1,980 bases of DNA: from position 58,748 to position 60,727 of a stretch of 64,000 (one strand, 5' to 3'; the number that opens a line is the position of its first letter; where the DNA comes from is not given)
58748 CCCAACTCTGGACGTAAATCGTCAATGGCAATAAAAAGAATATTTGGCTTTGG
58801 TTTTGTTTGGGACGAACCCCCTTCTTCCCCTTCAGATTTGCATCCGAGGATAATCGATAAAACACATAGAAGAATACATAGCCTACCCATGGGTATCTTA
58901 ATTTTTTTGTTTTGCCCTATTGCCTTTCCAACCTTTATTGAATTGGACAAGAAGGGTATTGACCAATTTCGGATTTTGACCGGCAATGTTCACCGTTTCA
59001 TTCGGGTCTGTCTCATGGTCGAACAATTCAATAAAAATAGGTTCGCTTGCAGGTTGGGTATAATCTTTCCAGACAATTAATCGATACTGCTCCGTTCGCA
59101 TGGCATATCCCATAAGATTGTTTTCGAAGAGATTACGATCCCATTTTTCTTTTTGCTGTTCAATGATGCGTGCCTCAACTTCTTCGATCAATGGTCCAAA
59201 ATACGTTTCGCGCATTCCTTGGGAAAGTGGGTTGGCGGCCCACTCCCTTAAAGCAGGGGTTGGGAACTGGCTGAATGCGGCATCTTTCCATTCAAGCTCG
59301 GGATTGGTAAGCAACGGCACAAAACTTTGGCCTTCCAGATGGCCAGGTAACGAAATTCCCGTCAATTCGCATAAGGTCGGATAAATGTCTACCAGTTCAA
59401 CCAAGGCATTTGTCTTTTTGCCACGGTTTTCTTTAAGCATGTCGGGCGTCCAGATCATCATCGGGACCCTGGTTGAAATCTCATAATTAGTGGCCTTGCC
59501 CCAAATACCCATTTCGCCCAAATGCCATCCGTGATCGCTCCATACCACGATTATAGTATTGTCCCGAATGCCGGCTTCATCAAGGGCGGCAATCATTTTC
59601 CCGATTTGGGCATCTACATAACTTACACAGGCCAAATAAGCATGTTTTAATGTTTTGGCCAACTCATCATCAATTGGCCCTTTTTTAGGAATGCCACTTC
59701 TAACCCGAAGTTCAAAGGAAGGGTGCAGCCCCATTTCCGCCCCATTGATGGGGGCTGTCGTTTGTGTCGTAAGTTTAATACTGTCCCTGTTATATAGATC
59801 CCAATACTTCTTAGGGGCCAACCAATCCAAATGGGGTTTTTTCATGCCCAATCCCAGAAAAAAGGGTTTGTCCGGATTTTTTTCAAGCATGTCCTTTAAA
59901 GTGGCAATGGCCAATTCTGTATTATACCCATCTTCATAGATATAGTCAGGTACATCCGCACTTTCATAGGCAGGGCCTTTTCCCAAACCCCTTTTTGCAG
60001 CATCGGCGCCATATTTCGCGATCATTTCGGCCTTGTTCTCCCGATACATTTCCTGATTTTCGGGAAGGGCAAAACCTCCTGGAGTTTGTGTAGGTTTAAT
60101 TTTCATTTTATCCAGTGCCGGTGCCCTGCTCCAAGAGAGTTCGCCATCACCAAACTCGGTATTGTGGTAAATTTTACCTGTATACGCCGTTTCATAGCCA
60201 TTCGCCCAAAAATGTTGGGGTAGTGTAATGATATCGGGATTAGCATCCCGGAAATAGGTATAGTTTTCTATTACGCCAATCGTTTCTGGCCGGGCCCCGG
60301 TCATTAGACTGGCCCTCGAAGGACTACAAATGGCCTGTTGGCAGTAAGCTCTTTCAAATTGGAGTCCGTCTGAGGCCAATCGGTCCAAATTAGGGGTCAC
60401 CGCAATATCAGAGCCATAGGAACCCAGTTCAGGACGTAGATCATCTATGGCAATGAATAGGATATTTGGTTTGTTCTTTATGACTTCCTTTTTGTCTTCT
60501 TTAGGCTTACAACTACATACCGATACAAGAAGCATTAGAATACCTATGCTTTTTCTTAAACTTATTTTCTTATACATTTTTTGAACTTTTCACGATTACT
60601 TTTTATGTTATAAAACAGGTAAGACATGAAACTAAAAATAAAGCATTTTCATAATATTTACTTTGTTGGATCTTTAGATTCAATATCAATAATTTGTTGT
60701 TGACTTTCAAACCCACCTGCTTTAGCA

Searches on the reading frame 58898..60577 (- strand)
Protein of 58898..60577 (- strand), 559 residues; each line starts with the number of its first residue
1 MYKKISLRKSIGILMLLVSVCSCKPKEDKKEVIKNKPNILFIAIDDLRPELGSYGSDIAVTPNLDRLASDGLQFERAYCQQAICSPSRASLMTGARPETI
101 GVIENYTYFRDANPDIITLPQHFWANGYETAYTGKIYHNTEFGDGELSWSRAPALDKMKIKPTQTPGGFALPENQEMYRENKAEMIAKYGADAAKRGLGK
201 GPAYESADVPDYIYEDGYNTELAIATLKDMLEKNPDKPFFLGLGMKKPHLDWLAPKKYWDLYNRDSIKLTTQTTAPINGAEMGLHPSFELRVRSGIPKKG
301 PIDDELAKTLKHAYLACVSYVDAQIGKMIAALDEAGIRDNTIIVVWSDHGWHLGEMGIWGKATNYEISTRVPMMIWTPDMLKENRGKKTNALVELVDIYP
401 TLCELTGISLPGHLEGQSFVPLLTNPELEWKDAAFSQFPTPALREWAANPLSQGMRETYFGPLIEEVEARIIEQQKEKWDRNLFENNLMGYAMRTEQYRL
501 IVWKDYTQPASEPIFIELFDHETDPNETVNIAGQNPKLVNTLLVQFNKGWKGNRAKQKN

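Call 34: search_protein_families(library=pfam, proteins=[window:58898-60577:-], max_evalue=0.001)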
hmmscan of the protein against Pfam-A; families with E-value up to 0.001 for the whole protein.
window:58898-60577:- (559 aa): 4 families
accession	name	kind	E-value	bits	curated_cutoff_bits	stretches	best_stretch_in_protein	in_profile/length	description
PF00884.28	Sulfatase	-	7.3e-49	167.1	25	1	37-408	1-301/301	Sulfatase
PF16347.10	SGSH_C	-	2.4e-17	64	29.3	1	354-438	1-84/154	N-sulphoglucosamine sulphohydrolase, C-terminal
PF01663.27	Phosphodiest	-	4.5e-14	53.3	23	2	40-114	2-74/342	Type I phosphodiesterase / nucleotide pyrophosphatase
PF02995.22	DUF229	-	3.2e-06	26.5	25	1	308-384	300-374/496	Protein of unknown function (DUF229)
